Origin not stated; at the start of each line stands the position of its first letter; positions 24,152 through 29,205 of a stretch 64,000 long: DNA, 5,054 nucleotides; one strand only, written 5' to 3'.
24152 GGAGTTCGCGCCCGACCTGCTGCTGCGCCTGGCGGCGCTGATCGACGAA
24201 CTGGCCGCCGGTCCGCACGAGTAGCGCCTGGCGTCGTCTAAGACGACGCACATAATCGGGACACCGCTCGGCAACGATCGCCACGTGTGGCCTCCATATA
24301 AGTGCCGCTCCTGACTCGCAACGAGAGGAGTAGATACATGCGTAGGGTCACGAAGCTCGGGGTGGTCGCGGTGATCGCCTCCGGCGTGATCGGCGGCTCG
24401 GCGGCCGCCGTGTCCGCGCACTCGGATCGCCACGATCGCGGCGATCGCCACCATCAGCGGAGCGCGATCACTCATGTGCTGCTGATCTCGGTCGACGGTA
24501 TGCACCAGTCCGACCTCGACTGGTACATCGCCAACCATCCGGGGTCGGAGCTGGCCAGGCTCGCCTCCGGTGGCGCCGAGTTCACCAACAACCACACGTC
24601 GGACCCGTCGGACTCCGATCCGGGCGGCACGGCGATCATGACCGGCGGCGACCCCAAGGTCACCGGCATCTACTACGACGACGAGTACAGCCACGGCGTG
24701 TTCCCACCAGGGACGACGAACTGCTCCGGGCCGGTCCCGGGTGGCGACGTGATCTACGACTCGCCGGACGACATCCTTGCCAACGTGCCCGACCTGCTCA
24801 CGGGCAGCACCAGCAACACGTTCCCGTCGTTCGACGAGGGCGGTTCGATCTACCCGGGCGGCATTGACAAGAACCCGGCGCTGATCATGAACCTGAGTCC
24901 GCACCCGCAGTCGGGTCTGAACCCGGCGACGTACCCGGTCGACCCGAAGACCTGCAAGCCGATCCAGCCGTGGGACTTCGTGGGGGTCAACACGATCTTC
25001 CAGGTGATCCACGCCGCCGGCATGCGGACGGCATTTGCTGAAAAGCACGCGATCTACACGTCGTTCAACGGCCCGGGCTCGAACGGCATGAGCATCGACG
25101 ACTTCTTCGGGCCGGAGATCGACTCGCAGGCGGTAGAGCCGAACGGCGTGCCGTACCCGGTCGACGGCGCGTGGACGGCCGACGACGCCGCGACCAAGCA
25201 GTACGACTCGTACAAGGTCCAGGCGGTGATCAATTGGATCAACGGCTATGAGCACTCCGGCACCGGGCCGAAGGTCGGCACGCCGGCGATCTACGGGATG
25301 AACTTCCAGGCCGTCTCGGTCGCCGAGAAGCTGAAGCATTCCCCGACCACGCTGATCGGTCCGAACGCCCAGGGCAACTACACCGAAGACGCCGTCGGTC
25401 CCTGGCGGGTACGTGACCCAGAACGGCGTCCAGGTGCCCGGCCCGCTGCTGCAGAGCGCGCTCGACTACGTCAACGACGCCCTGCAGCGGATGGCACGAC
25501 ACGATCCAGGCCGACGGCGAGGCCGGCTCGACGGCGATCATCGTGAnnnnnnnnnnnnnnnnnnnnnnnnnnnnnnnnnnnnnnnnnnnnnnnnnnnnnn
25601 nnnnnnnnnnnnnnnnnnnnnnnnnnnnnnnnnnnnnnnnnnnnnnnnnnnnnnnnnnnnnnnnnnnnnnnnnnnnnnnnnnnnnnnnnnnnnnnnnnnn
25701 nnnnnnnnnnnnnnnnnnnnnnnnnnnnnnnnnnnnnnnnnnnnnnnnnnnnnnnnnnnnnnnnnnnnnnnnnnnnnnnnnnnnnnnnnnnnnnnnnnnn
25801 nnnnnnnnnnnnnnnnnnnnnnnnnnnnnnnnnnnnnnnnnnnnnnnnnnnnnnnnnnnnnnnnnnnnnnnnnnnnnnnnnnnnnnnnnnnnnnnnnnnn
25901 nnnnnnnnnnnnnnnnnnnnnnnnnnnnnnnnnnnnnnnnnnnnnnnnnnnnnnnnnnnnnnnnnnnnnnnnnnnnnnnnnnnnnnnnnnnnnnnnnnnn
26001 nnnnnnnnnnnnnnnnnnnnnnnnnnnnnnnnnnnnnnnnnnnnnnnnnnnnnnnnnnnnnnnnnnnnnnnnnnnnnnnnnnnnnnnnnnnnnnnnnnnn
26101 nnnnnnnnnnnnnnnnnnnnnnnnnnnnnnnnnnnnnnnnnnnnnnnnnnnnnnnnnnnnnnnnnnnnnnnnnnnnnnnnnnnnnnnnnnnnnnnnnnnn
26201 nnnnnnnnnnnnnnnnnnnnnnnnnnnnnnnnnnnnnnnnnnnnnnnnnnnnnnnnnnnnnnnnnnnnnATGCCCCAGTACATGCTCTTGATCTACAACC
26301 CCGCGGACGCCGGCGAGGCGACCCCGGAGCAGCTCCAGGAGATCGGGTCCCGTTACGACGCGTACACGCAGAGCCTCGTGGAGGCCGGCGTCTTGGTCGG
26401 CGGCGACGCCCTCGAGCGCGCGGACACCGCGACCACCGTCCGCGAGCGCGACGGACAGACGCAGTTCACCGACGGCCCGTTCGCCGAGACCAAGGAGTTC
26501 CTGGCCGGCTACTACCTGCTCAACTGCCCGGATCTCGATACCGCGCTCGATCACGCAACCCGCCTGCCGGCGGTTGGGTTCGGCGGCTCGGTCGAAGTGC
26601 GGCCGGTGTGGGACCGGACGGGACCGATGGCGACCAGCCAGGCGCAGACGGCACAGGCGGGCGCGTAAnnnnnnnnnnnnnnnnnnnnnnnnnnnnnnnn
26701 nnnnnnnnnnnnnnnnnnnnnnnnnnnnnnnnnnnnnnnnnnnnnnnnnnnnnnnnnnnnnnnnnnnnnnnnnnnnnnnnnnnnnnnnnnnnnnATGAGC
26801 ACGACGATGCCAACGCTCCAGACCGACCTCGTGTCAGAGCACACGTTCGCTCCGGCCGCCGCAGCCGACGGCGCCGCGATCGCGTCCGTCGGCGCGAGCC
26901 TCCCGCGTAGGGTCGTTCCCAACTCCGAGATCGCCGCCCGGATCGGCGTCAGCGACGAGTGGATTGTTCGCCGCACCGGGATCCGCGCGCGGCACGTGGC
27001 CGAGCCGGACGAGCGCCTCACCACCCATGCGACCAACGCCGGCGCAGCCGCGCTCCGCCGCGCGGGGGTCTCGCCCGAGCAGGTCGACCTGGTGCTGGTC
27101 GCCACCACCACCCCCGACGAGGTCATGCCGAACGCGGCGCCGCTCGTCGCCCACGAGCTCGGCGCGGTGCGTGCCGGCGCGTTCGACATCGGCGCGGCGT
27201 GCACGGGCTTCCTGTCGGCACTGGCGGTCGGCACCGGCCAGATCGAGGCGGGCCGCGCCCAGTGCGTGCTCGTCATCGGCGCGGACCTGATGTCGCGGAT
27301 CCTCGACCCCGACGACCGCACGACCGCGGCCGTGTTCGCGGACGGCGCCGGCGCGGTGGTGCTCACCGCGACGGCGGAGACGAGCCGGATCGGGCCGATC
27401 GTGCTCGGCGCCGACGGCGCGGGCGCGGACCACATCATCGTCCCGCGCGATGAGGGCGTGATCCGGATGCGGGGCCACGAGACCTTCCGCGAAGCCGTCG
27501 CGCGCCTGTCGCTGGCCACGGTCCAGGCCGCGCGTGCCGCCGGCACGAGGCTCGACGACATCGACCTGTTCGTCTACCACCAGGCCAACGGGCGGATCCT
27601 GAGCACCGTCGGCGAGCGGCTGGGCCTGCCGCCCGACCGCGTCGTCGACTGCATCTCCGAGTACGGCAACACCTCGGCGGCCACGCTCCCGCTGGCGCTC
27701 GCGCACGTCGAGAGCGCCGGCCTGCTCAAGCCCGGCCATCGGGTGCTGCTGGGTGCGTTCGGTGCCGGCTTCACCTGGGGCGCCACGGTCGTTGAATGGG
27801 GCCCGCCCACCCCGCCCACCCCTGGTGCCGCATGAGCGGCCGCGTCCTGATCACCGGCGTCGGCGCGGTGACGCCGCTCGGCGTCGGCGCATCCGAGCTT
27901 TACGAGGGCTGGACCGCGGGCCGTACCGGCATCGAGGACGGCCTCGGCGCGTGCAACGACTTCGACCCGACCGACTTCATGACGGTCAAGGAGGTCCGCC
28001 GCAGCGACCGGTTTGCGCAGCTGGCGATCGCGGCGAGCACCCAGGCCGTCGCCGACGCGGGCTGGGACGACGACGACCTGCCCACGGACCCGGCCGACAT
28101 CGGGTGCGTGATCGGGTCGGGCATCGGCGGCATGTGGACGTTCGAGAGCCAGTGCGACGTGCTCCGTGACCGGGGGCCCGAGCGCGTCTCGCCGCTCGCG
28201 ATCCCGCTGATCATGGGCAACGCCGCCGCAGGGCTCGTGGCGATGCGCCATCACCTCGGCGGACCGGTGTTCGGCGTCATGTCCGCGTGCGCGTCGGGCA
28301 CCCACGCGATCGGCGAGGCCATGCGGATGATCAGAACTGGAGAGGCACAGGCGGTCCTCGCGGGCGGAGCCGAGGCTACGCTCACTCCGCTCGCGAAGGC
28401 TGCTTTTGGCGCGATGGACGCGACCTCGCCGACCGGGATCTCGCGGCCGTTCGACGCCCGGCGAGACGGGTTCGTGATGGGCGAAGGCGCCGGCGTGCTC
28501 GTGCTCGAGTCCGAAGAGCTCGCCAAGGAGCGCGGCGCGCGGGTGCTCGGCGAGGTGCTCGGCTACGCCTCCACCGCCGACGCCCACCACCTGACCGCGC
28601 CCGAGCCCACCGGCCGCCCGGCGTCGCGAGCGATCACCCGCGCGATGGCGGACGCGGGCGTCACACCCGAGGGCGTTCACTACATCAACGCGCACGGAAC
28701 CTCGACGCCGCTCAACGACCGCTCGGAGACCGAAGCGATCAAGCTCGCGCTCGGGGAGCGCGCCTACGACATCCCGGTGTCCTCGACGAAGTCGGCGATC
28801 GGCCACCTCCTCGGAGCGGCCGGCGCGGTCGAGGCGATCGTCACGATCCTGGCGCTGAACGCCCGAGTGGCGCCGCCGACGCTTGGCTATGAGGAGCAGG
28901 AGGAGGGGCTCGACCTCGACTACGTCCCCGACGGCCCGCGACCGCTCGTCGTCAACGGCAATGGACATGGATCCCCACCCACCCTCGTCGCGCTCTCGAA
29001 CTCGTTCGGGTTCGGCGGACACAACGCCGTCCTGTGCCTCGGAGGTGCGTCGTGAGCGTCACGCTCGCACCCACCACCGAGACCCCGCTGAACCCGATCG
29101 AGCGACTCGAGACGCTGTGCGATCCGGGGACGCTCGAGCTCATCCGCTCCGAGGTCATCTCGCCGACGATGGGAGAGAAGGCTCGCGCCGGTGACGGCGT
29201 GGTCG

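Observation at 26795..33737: ACP-less FabH-FabF-carboxyltransferase-acyl reductase operon followed by a soluble two-component system: candidate lipid-signal circuit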

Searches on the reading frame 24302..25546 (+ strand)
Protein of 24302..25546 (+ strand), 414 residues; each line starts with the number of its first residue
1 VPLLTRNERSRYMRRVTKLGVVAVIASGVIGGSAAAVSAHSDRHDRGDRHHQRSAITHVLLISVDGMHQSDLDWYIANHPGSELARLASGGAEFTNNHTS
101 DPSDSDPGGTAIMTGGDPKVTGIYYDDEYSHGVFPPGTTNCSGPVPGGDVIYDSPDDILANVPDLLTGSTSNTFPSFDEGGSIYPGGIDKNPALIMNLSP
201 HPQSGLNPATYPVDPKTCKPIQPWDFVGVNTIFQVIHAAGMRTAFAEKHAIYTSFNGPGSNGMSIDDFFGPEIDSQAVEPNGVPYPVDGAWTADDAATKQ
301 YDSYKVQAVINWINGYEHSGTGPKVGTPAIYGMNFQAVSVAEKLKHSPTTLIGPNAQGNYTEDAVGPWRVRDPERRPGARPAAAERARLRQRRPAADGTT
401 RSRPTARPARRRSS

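Call 4: search_protein_families(library=pfam, proteins=[window:24302-25546:+])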
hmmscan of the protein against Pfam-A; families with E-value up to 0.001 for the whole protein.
window:24302-25546:+ (414 aa): 1 family
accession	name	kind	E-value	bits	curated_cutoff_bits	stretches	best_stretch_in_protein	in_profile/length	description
PF01663.27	Phosphodiest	-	2.4e-08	34.4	23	1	59-127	1-66/342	Type I phosphodiesterase / nucleotide pyrophosphatase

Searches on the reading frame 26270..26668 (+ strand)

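Call 4: search_protein_families(library=pfam, proteins=[window:26270-26668:+])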
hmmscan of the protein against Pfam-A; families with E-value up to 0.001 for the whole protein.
window:26270-26668:+ (132 aa): 1 family
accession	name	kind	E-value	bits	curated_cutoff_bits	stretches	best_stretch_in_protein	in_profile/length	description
PF03795.20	YCII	-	5e-16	59.4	24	1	4-115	3-93/95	YCII-related domain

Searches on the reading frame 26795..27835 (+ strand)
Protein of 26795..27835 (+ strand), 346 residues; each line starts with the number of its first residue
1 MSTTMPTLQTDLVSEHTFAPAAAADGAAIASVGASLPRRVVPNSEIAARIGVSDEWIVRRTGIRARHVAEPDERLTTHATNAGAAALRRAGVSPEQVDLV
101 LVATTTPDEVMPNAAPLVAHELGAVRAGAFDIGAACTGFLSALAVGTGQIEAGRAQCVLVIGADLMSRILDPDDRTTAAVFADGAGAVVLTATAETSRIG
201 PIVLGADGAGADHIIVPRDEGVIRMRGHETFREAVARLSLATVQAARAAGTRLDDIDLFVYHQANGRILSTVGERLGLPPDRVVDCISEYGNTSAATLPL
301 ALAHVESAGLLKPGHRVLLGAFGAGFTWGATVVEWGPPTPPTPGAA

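Call 4: search_protein_families(library=pfam, proteins=[window:26795-27835:+])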
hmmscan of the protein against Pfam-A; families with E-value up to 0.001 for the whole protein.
window:26795-27835:+ (346 aa): 4 families
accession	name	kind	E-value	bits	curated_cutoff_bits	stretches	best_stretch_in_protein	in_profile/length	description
PF08541.16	ACP_syn_III_C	-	1e-32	112.6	26.6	1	248-335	3-90/90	3-Oxoacyl-[acyl-carrier-protein (ACP)] synthase III C terminal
PF08545.16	ACP_syn_III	-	7.2e-26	90.3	24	1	130-208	1-80/80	3-Oxoacyl-[acyl-carrier-protein (ACP)] synthase III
PF00108.29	Thiolase_N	-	2.3e-08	34.2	26.4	1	70-169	18-118/260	Thiolase, N-terminal domain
PF22691.2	Thiolase_C_1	-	0.00015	21.9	28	0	66-102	7-43/144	Thiolase C-terminal domain-like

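Call 6: search_protein_families(library=ncbifam, proteins=[window:26795-27835:+])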
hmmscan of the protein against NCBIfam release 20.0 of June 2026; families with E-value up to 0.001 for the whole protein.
window:26795-27835:+ (346 aa): 22 families
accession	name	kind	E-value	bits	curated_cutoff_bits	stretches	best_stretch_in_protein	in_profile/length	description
NF006829.0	PRK09352.1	subfamily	9e-107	356.8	249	1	26-335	4-321/322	beta-ketoacyl-ACP synthase 3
TIGR00747.1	fabH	subfamily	6e-96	321.3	292.1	1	27-335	3-322/322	beta-ketoacyl-ACP synthase III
NF004623.0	PRK05963.1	equivalog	5e-79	265.9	437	1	26-334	5-327/328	beta-ketoacyl-ACP synthase III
NF005541.0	PRK07204.1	equivalog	1.3e-44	152.9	402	1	28-334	6-328/329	beta-ketoacyl-ACP synthase III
NF005308.0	PRK06840.1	equivalog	3.7e-39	134.7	315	1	28-337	6-337/339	3-oxoacyl-ACP synthase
NF006720.0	PRK09258.1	equivalog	1.4e-33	116.7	285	1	28-335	7-338/338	3-oxoacyl-ACP synthase III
NF009519.0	PRK12880.1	equivalog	3.4e-29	102.3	436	2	25-219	6-202/353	beta-ketoacyl-ACP synthase III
NF003274.0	PRK04262.1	equivalog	5e-29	101.4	244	1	28-326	4-299/347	hydroxymethylglutaryl-CoA synthase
NF005703.0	PRK07515.1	equivalog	1.5e-26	93.2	304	2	49-196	67-216/373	beta-ketoacyl-ACP synthase III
TIGR00748.1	HMG_CoA_syn_Arc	equivalog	1.3e-17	64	353.35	1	28-327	3-299/345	hydroxymethylglutaryl-CoA synthase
NF005293.2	PRK06816.1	subfamily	3.4e-12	46.1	450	1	29-173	3-159/378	StlD/DarB family beta-ketosynthase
TIGR01835.1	HMG-CoA-S_prok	equivalog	4.6e-09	35.5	360.35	1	29-196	3-164/382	hydroxymethylglutaryl-CoA synthase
NF042429.2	DHPHCoAsyn_DpgA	equivalog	3.2e-08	32.9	425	1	79-196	74-196/350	3,5-dihydroxyphenylacetyl-CoA synthase DpgA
NF006030.0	PRK08170.1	equivalog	3.6e-08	32.5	593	1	76-168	35-128/434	acetyl-CoA C-acetyltransferase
NF004720.0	PRK06064.1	subfamily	7.1e-08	31.6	420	1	72-180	19-129/389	thiolase domain-containing protein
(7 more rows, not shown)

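Call 63: search_solved_structures(query=window:26795-27835:+, max_evalue=1e-40)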
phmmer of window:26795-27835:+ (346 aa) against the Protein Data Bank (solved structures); distinct sequences matched with E-value up to 1e-40: 38.
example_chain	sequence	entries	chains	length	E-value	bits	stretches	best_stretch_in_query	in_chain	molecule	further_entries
1zow_A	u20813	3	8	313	1.2e-69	238.5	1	29-336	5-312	3-oxoacyl-[acyl-carrier-protein] synthase III | 3-oxoacyl-[acyl-carrier-protein] synthase 3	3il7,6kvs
1ub7_A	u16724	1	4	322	2.7e-69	237.4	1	28-336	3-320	3-oxoacyl-[acyl-carrier protein] synthase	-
8vd9_A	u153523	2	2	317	5.1e-69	236.5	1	26-336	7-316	Beta-ketoacyl-[acyl-carrier-protein] synthase III 1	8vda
2ebd_A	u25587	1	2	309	1.2e-68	235.3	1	26-333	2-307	3-oxoacyl-[acyl-carrier-protein] synthase 3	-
6x7r_A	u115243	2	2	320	8.2e-65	222.7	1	29-334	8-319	3-oxoacyl-[acyl-carrier-protein] synthase 3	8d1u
9ka2_A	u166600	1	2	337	8.5e-65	222.6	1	28-334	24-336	Beta-ketoacyl-[acyl-carrier-protein] synthase III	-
3il9_A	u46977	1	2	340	8.8e-65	222.6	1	29-334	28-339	3-oxoacyl-[acyl-carrier-protein] synthase 3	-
1ebl_A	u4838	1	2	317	9.2e-65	222.5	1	29-334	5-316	BETA-KETOACYL-ACP SYNTHASE III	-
1hn9_A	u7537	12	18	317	1.1e-64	222.2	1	29-334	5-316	BETA-KETOACYL-ACYL CARRIER PROTEIN SYNTHASE III | 3-oxoacyl-[acyl-carrier-protein] synthase III | 3-oxoacyl-[acyl-carrier-protein] synthase 3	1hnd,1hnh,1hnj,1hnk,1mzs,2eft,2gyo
4dfe_A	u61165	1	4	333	4.6e-64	220.2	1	29-334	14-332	3-oxoacyl-[acyl-carrier-protein] synthase 3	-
4nhd_A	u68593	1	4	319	3.1e-63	217.5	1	29-334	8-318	3-oxoacyl-[acyl-carrier-protein] synthase 3 protein 1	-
9ka5_A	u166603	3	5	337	4.1e-63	217.1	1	28-334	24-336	Beta-ketoacyl-[acyl-carrier-protein] synthase III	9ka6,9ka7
4ryb_A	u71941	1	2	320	5.3e-62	213.4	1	27-334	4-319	3-oxoacyl-[acyl-carrier-protein] synthase 3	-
4wzu_A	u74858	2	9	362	1.9e-61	211.6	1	28-341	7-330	3-oxoacyl-[acyl-carrier-protein] synthase 3 protein 2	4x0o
3il3_A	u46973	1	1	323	3e-60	207.6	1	28-334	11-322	3-oxoacyl-[acyl-carrier-protein] synthase 3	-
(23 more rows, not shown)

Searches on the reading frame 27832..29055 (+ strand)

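Call 4: search_protein_families(library=pfam, proteins=[window:27832-29055:+])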
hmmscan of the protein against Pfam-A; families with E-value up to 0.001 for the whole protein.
window:27832-29055:+ (407 aa): 4 families
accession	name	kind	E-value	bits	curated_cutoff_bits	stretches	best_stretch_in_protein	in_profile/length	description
PF00109.32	ketoacyl-synt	-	1.1e-48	166.5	20.8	1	42-229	69-250/252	Beta-ketoacyl synthase, N-terminal domain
PF02801.28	Ketoacyl-synt_C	-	2.9e-37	127.7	20.8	1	239-353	1-118/119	Beta-ketoacyl synthase, C-terminal domain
PF00108.29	Thiolase_N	-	3.3e-06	27.1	26.4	1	146-182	78-114/260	Thiolase, N-terminal domain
PF08545.16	ACP_syn_III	-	8.2e-05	22.9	24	0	149-182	3-36/80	3-Oxoacyl-[acyl-carrier-protein (ACP)] synthase III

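Call 6: search_protein_families(library=ncbifam, proteins=[window:27832-29055:+])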
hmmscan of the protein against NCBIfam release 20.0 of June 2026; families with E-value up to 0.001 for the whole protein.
window:27832-29055:+ (407 aa): 36 families (the best 25 are shown)
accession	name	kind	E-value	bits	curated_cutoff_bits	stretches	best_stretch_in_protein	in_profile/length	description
TIGR03150.1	fabF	equivalog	1.6e-143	478.3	493.75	1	4-403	2-406/407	beta-ketoacyl-ACP synthase II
NF005589.0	PRK07314.1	subfamily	2.2e-139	464.8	387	1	3-403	4-409/413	beta-ketoacyl-ACP synthase II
NF004970.0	PRK06333.1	subfamily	6.6e-122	407.4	525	1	3-401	4-417/424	beta-ketoacyl-ACP synthase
NF006274.0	PRK08439.1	equivalog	3.4e-103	345.6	621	1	4-401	3-401/406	beta-ketoacyl-ACP synthase II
NF006434.0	PRK08722.1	equivalog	5e-96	322.1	759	1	4-402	5-410/414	beta-ketoacyl-ACP synthase II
NF005916.1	PRK07910.1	equivalog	1e-82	278.3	560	1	48-404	70-416/418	KasA/KasB family beta-ketoacyl-ACP synthase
NF004618.0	PRK05952.1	equivalog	3.7e-75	253.2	455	1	4-404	3-381/384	beta-ketoacyl-ACP synthase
NF005076.0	PRK06501.1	equivalog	4.6e-75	253.1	629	1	144-404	167-421/425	beta-ketoacyl-ACP synthase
NF006587.0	PRK09116.1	equivalog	3.4e-72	243.5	470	1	4-403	3-404/408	beta-ketoacyl-ACP synthase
NF005935.0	PRK07967.1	equivalog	8.4e-68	229.1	630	1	4-403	3-401/406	beta-ketoacyl-ACP synthase I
NF006618.0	PRK09185.1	subfamily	7.5e-65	219.5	407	1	57-405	70-392/394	beta-ketoacyl-ACP synthase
NF058662.1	cispenta_AmcF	equivalog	9e-64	215.8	325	1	5-403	2-367/369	cispentacin biosynthesis acyltransferase subunit AmcF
NF005490.0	PRK07103.1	equivalog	1.7e-60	205.3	445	1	47-403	68-410/414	polyketide beta-ketoacyl:acyl carrier protein synthase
NF045894.1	PKS_plus_SDR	equivalog_domain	2.4e-41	141.4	1740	1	42-401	70-422/1515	type I polyketide synthase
NF040607.1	mycolic_Pks13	equivalog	1.1e-39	135.8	2100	1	111-401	229-521/1680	polyketide synthase Pks13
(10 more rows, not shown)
